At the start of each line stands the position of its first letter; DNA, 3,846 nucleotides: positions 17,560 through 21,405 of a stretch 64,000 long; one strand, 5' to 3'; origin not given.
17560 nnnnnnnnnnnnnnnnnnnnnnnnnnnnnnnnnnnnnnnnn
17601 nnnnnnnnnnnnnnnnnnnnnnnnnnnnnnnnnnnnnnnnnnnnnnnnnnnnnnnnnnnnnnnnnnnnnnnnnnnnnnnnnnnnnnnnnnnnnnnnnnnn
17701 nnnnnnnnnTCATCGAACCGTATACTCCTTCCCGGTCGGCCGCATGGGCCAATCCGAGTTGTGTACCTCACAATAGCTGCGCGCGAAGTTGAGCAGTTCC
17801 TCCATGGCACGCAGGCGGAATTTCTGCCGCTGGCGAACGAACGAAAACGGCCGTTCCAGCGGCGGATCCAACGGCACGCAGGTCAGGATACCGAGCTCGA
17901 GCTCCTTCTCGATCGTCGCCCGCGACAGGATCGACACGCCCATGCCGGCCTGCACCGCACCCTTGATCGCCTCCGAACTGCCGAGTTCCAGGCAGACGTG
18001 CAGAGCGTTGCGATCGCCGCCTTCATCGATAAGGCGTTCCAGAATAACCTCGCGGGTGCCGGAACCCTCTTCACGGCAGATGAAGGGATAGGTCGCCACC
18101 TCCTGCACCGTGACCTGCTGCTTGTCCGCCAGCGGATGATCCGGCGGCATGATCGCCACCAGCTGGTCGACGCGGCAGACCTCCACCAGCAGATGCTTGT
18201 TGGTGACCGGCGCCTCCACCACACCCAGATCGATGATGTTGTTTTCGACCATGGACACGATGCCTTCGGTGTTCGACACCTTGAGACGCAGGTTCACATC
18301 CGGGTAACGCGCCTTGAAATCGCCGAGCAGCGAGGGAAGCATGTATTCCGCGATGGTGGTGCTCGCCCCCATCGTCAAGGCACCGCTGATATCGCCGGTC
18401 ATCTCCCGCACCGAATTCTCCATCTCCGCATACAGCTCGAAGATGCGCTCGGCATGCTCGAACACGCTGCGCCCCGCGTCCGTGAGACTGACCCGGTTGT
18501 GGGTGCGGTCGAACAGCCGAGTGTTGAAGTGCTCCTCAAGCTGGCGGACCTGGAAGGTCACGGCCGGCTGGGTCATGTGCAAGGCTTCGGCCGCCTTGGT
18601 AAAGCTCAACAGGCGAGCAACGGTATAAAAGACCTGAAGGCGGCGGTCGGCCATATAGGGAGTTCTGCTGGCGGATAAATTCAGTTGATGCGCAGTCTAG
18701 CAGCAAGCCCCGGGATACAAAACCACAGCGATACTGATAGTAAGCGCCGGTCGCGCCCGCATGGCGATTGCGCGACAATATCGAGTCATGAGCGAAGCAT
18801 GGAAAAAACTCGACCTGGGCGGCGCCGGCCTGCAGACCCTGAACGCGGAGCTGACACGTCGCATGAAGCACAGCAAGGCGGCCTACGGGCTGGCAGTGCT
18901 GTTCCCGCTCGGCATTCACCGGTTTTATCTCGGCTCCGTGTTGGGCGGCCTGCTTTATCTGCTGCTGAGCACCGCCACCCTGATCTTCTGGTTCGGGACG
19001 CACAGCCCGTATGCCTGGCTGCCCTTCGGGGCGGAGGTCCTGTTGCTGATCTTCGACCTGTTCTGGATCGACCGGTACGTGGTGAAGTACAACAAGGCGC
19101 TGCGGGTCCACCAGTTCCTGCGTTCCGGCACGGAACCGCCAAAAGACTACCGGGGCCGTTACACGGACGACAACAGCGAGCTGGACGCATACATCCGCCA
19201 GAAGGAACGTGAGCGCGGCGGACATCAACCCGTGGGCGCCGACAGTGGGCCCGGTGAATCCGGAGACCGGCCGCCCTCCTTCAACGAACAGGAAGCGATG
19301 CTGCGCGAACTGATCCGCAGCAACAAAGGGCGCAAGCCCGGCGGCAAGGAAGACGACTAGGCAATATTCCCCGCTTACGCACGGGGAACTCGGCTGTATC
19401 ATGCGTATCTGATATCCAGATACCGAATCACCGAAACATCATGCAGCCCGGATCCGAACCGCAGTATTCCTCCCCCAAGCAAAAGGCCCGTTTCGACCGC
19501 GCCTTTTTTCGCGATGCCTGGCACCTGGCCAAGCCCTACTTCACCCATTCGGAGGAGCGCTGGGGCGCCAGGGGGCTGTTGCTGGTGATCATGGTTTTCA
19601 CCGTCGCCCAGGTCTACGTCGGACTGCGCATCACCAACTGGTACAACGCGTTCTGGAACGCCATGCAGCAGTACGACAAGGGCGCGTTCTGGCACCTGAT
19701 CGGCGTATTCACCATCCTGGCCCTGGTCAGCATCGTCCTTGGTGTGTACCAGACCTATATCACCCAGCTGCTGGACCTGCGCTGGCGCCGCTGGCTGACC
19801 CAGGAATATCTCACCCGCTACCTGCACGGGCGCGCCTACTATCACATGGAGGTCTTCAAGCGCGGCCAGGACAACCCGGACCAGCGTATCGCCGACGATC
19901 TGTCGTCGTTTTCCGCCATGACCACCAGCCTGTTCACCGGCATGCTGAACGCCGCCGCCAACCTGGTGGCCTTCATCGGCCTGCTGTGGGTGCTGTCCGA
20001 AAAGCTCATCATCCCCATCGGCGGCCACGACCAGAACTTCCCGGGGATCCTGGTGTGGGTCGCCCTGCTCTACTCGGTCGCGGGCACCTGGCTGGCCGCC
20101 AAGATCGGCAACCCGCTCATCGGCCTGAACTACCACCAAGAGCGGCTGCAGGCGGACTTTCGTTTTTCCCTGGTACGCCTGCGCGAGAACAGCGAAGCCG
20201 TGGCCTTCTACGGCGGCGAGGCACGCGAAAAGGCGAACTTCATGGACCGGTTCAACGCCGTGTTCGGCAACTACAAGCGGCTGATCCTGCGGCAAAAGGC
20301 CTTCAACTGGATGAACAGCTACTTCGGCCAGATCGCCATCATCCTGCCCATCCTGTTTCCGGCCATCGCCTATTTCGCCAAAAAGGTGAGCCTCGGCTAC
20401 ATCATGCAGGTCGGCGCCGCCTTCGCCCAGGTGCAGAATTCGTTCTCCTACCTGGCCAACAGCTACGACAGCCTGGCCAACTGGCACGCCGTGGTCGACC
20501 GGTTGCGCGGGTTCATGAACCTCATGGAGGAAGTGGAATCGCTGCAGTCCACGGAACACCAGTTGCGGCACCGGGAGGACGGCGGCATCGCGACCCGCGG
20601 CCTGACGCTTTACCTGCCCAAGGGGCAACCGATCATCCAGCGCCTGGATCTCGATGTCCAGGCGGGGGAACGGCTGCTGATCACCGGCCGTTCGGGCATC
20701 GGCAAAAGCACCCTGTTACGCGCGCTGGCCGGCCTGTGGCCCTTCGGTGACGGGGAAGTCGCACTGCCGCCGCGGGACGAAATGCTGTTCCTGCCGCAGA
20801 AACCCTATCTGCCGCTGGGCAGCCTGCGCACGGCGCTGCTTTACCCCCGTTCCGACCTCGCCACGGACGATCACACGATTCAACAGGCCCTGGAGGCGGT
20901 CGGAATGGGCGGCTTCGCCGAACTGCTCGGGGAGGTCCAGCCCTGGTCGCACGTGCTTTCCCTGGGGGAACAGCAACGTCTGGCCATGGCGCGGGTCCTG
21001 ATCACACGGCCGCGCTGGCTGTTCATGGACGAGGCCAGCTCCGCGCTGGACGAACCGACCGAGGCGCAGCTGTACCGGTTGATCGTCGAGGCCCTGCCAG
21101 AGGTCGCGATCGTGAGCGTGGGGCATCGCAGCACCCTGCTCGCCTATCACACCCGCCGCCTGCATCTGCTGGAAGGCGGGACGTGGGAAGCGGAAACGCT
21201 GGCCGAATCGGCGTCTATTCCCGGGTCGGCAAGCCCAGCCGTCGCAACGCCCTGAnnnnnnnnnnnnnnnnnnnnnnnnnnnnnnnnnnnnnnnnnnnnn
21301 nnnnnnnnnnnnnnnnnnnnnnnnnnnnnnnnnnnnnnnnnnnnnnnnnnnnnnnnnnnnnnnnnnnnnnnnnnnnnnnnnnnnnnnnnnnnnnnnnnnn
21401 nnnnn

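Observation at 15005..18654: Five-gene co-directional operon: LysR regulator, catalytically dead GATase-like protein, small protein, AI-2E permease, macro-domain deacetylase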

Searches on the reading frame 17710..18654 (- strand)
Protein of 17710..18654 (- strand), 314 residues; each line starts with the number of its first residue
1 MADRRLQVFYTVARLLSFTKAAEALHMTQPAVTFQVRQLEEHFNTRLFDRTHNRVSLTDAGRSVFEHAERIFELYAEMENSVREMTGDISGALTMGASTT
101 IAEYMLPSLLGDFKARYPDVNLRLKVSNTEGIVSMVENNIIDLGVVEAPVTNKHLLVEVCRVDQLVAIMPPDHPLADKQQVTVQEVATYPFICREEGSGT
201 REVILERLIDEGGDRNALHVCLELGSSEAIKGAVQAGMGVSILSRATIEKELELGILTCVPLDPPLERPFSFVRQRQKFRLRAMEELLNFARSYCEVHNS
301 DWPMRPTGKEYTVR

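Call 3: search_protein_families(library=pfam, proteins=[window:17710-18654:-], max_evalue=0.01)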
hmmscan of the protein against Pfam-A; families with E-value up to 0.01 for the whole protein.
window:17710-18654:- (314 aa): 4 families
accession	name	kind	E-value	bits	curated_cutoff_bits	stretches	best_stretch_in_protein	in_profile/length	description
PF03466.25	LysR_substrate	-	1.4e-50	172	28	1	88-295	3-208/209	LysR substrate binding domain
PF00126.33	HTH_1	-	1.5e-23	83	26.6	1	4-62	2-60/60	Bacterial regulatory helix-turn-helix protein, lysR family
PF12849.12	PBP_like_2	-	1.8e-06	28.4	27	1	90-211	9-155/267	PBP superfamily domain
PF12727.12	PBP_like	-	2.4e-05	24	27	1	153-291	60-192/193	PBP superfamily domain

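Call 4: search_protein_families(library=ncbifam, proteins=[window:17710-18654:-], max_evalue=0.01)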
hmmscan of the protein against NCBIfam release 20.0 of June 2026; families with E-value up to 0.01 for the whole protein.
window:17710-18654:- (314 aa): 55 families (the best 25 are shown)
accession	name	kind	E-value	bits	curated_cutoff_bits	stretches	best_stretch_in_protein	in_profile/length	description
NF040786.1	LysR_Sec_metab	equivalog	1e-73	248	250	1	2-293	2-296/298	selenium metabolism-associated LysR family transcriptional regulator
NF040889.1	trans_reg_YeiE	equivalog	5.3e-65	219.5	480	1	4-292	6-287/288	DNA-binding transcriptional regulator YeiE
NF008095.0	PRK10837.1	subfamily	6.3e-60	202.8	281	1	4-292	6-287/290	LysR family transcriptional regulator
TIGR03339.1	phn_lysR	subfamily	4.9e-58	196.6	341.1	1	6-281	2-271/279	aminoethylphosphonate catabolism associated LysR family transcriptional regulator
NF045990.1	TransRegCbbRRhodb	equivalog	5.6e-53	179.9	450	1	4-288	9-293/304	LysR family regulator CbbR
NF047520.1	trans_act_CidR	equivalog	1.7e-44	152.2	415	1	4-292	4-289/292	cidABC operon transcriptional activator CidR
NF053705.1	TransRegGltCGpos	equivalog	1e-43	149.7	350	1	1-294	1-292/300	glutamate biosynthesis transcriptional regulator GltC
NF008416.0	PRK11242.1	equivalog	5.3e-41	140.9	277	1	1-298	1-294/300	transcriptional regulator CynR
NF045775.1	acetoin_reg_AlsR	exception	1.4e-38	133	430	1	2-255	2-253/290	acetoin biosynthesis transcriptional regulator AlsR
NF009327.0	PRK12684.1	subfamily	2.2e-37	129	402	1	12-251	13-251/313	CysB family HTH-type transcriptional regulator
TIGR02424.1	TF_pcaQ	equivalog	5.6e-34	117.4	303.8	1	4-263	6-265/300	pca operon transcription factor PcaQ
NF008722.0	PRK11716.1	equivalog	4.6e-32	111.2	246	1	1-250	1-248/293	HTH-type transcriptional activator IlvY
NF047711.1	PutUtilRegPtrR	equivalog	5.4e-32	111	400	1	5-273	5-264/283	putrescine utilization regulator PtrR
NF009326.0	PRK12681.1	equivalog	9.9e-32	110.6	436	1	12-254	13-254/324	HTH-type transcriptional regulator CysB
NF008352.0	PRK11139.1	subfamily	1.6e-31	109.6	288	1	6-281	11-278/305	transcriptional regulator GcvA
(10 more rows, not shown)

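Call 49: find_homologous_proteins(query=window:17710-18654:-, max_evalue=1e-60)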
Query window:17710-18654:- (314 aa): 7929 proteins with E <= 1e-60 among 8000 candidates; the best 120 are listed.
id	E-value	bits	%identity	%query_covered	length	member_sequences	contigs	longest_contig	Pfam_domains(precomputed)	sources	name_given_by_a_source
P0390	1.2e-204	696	100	100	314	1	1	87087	PF00126.34,PF12849.13,PF03466.26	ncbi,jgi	ncbi:MAG: LysR substrate-binding domain-containing protein [Gammaproteobacteria bacterium]|jgi:DNA-b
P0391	1.3e-163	562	84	96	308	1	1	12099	PF00126.34,PF12727.13,PF12849.13,PF03466.26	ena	-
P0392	2.5e-162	557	82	100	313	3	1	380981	PF00126.34,PF12727.13,PF12849.13,PF03466.26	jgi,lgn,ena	-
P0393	3.5e-160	550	80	100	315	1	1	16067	PF00126.34,PF12727.13,PF12849.13,PF03466.26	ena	-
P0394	6.4e-160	550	82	96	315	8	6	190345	PF00126.34,PF12727.13,PF12849.13,PF03466.26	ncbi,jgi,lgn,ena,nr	ncbi:MAG: LysR family transcriptional regulator [Chromatiales bacterium]|nr:LysR family transcriptio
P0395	6.5e-160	549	81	96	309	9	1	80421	PF00126.34,PF12727.13,PF12849.13,PF03466.26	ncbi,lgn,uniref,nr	ncbi:LysR family transcriptional regulator [Thioalkalivibrio denitrificans]|uniref:LysR family trans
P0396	2.2e-159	548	82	96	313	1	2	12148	PF00126.34,PF12727.13,PF12849.13,PF03466.26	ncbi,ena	-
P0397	1.1e-158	546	80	96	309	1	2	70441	PF00126.34,PF12727.13,PF12849.13,PF03466.26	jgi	jgi:LysR family transcriptional regulator, transcriptional activator of the cysJI operon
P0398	3.1e-158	544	80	96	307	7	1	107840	PF00126.34,PF12727.13,PF12849.13,PF03466.26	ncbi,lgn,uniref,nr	ncbi:selenium metabolism-associated LysR family transcriptional regulator [Thioalkalivibrio sulfidip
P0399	3.2e-158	544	80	96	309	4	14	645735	PF00126.34,PF12849.13,PF03466.26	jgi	jgi:LysR family transcriptional regulator, transcriptional activator of the cysJI operon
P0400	3.7e-158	544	81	95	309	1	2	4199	PF00126.34,PF12849.13,PF03466.26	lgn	-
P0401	4.2e-158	544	79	96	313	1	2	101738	PF00126.34,PF12849.13,PF03466.26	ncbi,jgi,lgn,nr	ncbi:MAG: selenium metabolism-associated LysR family transcriptional regulator [Chromatiales bacteri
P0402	4.4e-157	540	78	97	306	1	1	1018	PF00126.34,PF12727.13,PF12849.13,PF03466.26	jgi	jgi:DNA-binding transcriptional LysR family regulator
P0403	1.6e-156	538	81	95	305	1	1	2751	PF00126.34,PF12727.13,PF12849.13,PF03466.26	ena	-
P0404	2.4e-156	538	78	96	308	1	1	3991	PF00126.34,PF12727.13,PF12849.13,PF03466.26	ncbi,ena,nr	ncbi:MAG TPA: LysR substrate-binding domain-containing protein [Thioalkalivibrio sp.]|nr:LysR substr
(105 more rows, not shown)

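Call 74: search_protein_families(library=padloc, proteins=[window:17710-18654:-], max_evalue=0.001)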
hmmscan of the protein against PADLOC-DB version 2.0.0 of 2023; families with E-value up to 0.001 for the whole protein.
window:17710-18654:- (314 aa): 0 families

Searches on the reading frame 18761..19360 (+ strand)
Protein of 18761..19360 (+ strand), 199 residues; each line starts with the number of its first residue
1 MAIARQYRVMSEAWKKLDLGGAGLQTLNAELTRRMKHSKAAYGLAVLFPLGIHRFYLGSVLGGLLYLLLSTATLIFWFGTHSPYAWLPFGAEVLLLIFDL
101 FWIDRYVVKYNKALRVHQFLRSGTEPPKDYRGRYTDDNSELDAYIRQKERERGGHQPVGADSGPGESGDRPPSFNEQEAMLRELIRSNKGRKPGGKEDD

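Call 51: search_protein_families(library=pfam, proteins=[window:18761-19360:+], max_evalue=0.001)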
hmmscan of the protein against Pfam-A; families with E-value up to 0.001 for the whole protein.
window:18761-19360:+ (199 aa): 1 family
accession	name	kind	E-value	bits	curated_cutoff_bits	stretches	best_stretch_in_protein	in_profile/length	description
PF05154.21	TM2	-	3.3e-06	27.7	27.9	1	36-78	2-47/51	TM2 domain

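Call 72: search_protein_families(library=ncbifam, proteins=[window:18761-19360:+], max_evalue=0.00001)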
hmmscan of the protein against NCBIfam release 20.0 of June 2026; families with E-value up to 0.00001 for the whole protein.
window:18761-19360:+ (199 aa): 0 families

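Call 74: search_protein_families(library=padloc, proteins=[window:18788-19360:+], max_evalue=0.001)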
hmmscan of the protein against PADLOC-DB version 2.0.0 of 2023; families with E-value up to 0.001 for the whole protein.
window:18788-19360:+ (190 aa): 0 families

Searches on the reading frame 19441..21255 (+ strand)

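Call 51: search_protein_families(library=pfam, proteins=[window:19441-21255:+], max_evalue=0.001)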
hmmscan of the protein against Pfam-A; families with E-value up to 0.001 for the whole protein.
window:19441-21255:+ (604 aa): 4 families
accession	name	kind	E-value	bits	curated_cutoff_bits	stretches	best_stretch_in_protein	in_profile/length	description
PF06472.20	ABC_membrane_2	-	9.7e-59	199.4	24.4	1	31-312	3-269/269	ABC transporter transmembrane region 2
PF05992.17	SbmA_BacA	-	1.1e-41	143.8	24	1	39-360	5-312/315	SbmA/BacA-like family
PF00005.33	ABC_tran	-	6.8e-19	69.3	25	1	400-533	2-136/137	ABC transporter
PF13555.12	AAA_29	-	0.0003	20.9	27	0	405-430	18-43/61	P-loop containing region of AAA domain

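Call 72: search_protein_families(library=ncbifam, proteins=[window:19441-21255:+], max_evalue=0.00001)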
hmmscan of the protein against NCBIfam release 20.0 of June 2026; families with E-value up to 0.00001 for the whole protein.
window:19441-21255:+ (604 aa): 152 families (the best 25 are shown)
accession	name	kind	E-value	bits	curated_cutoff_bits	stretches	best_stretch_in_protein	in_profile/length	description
TIGR00954.1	3a01203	subfamily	1.9e-67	228.2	918.9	2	378-583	448-659/660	peroxysomal long chain fatty acyl transporter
NF009036.0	PRK12369.1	equivalog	1.6e-46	159.2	385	1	40-361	13-321/326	putative transporter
NF008306.0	PRK11098.1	equivalog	8.5e-38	130.7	492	1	22-375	74-409/413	peptide antibiotic transporter SbmA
TIGR02868.1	CydC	equivalog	2.8e-31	108.8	329.05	1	331-563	283-529/530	thiol reductant ABC exporter subunit CydC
TIGR02857.1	CydD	equivalog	6.6e-31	107.8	435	1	349-569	285-522/529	thiol reductant ABC exporter subunit CydD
TIGR03375.1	type_I_sec_LssB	subfamily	1.7e-27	96.1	693.1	1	297-572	382-670/696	type I secretion system permease/ATPase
NF008364.0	PRK11160.1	equivalog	2.6e-24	85.8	630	1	324-581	284-551/575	heme ABC transporter ATP-binding protein/permease CydC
TIGR03796.1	NHLM_micro_ABC1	equivalog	1.4e-23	83.1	853.3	2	266-442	357-538/710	NHLP family bacteriocin export ABC transporter peptidase/permease/ATPase subunit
TIGR03797.1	NHLM_micro_ABC2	equivalog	7.4e-23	80.9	709.4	2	263-434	336-504/686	NHLP bacteriocin export ABC transporter permease/ATPase subunit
TIGR01189.1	ccmA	equivalog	1.4e-21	77.1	131.6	1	395-576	12-198/198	heme ABC exporter ATP-binding protein CcmA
NF008379.0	PRK11174.1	equivalog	4.3e-21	75.2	684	1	358-569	324-549/588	heme ABC transporter permease/ATP-binding protein CydD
NF040873.1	AztA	equivalog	1.4e-20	73.6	220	1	395-575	4-190/191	zinc ABC transporter ATP-binding protein AztA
TIGR02203.1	MsbA_lipidA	equivalog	3.8e-19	68.6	602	1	228-442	181-392/572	lipid A export permease/ATP-binding protein MsbA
TIGR01842.1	type_I_sec_PrtD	subfamily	4.3e-19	68.4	510.15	2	344-442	277-377/544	type I secretion system permease/ATPase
NF010068.0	PRK13548.1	equivalog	4.7e-19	68.5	261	2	474-587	112-226/261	heme ABC transporter ATP-binding protein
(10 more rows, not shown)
